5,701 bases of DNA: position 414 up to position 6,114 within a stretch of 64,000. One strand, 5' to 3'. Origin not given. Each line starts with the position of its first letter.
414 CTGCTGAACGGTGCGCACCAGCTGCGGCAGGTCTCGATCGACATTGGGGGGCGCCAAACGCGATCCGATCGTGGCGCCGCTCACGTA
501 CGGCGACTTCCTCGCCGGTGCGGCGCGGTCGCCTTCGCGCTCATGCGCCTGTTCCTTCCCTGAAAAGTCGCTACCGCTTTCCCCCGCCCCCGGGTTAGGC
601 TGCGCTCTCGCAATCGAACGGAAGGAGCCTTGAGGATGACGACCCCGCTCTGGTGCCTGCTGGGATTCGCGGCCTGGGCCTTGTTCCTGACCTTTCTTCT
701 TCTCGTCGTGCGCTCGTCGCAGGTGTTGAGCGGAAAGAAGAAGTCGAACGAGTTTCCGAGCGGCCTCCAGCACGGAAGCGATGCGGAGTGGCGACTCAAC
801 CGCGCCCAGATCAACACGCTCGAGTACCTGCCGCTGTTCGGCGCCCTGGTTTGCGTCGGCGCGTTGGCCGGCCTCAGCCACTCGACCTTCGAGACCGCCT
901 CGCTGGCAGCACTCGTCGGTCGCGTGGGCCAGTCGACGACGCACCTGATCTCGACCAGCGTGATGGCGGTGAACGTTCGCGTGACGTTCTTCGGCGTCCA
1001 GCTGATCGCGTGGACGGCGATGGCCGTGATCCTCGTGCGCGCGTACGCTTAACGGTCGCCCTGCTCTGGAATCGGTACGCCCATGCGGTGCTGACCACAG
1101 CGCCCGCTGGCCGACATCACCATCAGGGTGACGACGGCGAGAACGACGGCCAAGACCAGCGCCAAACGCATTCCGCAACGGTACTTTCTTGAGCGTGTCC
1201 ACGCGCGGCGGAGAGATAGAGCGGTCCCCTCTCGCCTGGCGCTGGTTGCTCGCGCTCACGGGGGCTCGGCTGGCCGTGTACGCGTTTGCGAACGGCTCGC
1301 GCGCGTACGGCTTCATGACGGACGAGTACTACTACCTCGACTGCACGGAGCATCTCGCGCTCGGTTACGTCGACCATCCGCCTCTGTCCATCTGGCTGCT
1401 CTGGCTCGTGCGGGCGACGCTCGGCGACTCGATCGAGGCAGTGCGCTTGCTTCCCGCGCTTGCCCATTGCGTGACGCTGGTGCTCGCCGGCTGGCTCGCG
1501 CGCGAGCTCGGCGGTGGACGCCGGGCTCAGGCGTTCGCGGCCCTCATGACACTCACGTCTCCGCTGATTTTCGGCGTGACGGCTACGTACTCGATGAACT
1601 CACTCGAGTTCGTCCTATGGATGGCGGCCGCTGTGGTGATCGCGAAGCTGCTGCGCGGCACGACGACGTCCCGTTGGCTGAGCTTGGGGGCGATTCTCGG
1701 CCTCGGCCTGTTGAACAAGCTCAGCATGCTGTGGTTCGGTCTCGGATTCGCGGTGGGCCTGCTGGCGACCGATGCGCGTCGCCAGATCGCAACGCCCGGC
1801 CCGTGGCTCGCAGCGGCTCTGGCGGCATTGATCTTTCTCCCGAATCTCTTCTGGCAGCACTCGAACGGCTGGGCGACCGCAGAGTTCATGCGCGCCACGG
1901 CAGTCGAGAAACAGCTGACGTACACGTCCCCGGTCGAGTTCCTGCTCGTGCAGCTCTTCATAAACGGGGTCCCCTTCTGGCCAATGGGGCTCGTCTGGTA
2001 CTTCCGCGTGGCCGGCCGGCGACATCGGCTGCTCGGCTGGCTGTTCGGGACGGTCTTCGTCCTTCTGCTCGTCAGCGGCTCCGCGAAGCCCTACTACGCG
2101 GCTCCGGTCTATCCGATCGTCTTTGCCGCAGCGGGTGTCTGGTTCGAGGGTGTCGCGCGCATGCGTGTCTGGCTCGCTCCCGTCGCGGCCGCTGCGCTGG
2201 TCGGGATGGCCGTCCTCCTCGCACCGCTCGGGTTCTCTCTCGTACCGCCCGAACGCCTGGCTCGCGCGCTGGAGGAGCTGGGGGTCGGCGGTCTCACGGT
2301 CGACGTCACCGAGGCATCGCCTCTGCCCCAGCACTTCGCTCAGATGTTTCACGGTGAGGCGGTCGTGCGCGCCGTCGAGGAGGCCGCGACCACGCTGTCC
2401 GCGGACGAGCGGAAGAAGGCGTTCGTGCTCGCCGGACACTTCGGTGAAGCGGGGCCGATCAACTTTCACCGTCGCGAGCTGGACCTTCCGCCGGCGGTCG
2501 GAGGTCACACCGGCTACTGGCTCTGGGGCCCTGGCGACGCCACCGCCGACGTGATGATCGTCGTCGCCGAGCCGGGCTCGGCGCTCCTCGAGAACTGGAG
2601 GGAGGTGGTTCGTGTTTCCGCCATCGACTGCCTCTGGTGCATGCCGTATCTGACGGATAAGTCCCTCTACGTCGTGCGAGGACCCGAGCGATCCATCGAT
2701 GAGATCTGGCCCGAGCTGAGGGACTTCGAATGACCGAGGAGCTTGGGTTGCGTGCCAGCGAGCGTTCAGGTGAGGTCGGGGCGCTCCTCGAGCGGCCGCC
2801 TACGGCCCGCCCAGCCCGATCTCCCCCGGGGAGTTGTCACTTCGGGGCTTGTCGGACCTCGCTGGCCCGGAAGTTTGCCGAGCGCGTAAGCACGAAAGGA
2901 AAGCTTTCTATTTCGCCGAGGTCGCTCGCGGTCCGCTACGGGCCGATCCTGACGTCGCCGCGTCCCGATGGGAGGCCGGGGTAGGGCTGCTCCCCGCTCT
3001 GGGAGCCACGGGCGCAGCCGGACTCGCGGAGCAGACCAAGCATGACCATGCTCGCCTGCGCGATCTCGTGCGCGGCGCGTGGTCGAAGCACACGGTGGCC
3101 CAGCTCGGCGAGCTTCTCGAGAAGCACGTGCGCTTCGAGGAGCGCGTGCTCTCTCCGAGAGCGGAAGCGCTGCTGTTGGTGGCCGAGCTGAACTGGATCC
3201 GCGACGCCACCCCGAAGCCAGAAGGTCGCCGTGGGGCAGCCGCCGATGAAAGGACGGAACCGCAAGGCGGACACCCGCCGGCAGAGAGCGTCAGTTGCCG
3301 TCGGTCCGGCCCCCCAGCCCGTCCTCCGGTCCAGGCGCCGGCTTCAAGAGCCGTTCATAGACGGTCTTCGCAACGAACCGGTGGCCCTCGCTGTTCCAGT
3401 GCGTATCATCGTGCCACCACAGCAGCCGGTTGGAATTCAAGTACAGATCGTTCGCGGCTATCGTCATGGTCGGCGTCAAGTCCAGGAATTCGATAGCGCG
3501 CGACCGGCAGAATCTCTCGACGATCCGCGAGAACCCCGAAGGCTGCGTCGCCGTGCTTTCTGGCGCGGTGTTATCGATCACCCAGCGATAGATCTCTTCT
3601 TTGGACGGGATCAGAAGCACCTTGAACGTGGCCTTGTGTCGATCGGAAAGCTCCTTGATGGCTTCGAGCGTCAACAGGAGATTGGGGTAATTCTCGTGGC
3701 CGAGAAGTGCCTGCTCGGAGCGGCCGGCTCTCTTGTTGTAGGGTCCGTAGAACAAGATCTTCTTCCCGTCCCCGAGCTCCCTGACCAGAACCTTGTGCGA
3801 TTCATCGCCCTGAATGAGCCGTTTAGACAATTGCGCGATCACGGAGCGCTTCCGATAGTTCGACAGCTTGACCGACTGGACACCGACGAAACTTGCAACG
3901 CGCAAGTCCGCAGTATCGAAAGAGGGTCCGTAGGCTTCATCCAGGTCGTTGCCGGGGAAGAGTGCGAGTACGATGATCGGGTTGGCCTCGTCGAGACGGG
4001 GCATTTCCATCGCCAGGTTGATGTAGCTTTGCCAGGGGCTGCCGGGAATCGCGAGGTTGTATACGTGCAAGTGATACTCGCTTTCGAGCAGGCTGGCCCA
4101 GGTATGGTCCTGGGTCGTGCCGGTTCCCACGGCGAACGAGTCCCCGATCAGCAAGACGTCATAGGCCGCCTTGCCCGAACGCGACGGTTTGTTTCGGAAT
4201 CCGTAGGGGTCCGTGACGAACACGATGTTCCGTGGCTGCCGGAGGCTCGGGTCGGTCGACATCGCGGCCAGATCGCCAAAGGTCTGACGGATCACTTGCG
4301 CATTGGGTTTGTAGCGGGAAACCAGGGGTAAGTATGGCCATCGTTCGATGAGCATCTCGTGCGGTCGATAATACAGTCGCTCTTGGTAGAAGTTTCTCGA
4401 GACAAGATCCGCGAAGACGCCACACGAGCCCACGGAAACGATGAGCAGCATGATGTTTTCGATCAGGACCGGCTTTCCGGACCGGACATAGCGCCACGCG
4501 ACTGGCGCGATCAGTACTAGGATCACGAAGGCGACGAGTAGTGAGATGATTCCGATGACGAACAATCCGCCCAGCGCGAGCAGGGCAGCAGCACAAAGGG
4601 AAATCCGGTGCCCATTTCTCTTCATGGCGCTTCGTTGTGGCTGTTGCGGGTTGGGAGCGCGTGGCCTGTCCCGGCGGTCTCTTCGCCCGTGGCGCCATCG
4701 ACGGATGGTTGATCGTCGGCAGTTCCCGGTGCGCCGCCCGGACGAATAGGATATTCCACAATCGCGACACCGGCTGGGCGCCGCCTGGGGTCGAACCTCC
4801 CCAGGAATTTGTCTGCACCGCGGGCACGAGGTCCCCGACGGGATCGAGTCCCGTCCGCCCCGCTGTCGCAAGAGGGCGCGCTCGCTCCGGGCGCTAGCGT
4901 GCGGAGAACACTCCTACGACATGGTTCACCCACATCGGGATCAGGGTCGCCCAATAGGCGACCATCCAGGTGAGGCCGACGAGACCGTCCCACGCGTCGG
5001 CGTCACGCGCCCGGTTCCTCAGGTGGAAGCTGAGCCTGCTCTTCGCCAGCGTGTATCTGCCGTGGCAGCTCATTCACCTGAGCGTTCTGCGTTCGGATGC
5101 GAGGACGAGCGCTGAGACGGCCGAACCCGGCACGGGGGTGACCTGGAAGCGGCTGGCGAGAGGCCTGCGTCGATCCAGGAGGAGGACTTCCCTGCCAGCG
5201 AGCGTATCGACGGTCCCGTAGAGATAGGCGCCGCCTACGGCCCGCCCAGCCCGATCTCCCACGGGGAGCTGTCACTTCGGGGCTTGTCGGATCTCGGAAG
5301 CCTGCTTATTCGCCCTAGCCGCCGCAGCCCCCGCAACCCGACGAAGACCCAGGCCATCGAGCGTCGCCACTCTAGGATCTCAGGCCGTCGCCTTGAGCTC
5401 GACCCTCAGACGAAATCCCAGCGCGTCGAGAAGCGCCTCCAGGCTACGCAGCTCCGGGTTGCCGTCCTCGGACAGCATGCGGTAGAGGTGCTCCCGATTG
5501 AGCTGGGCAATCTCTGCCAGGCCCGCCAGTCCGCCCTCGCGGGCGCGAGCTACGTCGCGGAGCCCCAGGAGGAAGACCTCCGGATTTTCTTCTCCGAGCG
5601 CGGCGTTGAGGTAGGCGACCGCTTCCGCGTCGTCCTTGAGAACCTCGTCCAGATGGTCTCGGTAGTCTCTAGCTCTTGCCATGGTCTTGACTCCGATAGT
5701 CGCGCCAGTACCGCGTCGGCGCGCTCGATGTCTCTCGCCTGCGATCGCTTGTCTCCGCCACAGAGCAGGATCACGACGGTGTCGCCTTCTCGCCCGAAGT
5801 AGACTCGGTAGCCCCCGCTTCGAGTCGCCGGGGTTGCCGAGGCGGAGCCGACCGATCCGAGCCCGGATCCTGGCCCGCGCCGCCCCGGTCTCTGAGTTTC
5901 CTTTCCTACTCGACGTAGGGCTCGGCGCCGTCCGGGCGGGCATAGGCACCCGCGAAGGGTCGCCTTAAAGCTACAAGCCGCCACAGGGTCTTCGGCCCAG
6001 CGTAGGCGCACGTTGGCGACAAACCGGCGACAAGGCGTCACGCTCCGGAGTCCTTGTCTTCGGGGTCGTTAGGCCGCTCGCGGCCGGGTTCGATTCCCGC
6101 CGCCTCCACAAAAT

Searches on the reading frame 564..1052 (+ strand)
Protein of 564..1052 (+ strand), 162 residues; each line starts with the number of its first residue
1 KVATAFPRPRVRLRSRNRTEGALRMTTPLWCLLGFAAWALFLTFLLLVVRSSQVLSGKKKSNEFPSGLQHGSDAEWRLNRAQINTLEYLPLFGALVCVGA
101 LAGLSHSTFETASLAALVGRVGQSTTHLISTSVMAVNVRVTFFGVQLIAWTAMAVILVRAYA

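Call 12: search_protein_families(library=pfam, proteins=[window:564-1052:+], max_evalue=0.01)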
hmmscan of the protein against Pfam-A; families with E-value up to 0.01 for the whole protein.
window:564-1052:+ (162 aa): 1 family
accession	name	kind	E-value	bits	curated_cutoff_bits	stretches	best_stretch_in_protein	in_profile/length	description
PF01124.23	MAPEG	-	3.4e-13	50.3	23.4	1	30-158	3-128/129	MAPEG family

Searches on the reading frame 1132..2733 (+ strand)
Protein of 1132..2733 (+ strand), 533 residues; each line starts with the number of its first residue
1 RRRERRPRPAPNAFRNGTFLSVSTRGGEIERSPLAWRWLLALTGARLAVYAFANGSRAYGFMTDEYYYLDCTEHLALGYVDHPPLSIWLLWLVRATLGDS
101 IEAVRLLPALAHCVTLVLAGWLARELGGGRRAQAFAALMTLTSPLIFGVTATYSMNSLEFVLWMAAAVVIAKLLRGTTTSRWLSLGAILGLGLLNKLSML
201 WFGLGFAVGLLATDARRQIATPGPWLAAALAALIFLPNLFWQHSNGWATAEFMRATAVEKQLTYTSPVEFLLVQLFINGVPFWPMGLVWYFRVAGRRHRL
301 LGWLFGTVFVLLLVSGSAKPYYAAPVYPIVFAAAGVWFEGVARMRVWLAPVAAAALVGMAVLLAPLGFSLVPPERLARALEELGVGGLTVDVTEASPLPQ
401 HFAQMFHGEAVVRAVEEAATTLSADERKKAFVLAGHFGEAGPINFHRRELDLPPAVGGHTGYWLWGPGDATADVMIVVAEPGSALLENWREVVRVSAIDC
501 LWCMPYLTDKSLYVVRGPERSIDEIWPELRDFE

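Call 12: search_protein_families(library=pfam, proteins=[window:1132-2733:+], max_evalue=0.01)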
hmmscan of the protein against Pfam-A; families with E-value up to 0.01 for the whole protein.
window:1132-2733:+ (533 aa): 1 family
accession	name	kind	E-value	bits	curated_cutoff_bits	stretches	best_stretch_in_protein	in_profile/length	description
PF13231.12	PMT_2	-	2.1e-23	83.7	26.1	1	81-241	1-160/160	Dolichyl-phosphate-mannose-protein mannosyltransferase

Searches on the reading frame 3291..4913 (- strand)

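Call 12: search_protein_families(library=pfam, proteins=[window:3291-4913:-], max_evalue=0.01)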
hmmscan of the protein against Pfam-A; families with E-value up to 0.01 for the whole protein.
window:3291-4913:- (540 aa): 4 families
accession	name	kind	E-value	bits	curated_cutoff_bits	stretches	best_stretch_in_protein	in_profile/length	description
PF13472.12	Lipase_GDSL_2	-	1.1e-09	39.5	32.9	1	256-512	2-177/178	GDSL-like Lipase/Acylhydrolase family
PF00657.28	Lipase_GDSL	-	1.1e-06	29.3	23.6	1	253-516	1-206/208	GDSL-like Lipase/Acylhydrolase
PF16822.11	ALGX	-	4.8e-06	26.9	26.5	1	425-524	41-132/268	SGNH hydrolase-like domain, acetyltransferase AlgX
PF24136.1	DUF7403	-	0.0055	17.2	27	0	179-232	40-95/106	Domain of unknown function (DUF7403)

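Call 38: search_protein_families(library=padloc, proteins=[window:3291-4871:-], max_evalue=0.01)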
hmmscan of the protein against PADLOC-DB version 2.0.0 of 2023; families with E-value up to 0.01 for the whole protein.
window:3291-4871:- (526 aa): 0 families

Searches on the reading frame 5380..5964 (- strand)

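Call 65: search_protein_families(library=pfam, proteins=[window:5380-5964:-], max_evalue=0.01)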
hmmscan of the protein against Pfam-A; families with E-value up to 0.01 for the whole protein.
window:5380-5964:- (194 aa): 1 family
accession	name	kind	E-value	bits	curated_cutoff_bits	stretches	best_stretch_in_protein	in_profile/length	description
PF21716.3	dnstrm_HI1420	-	3.9e-11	43.1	27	1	107-188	9-88/90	Probable addiction module antidote protein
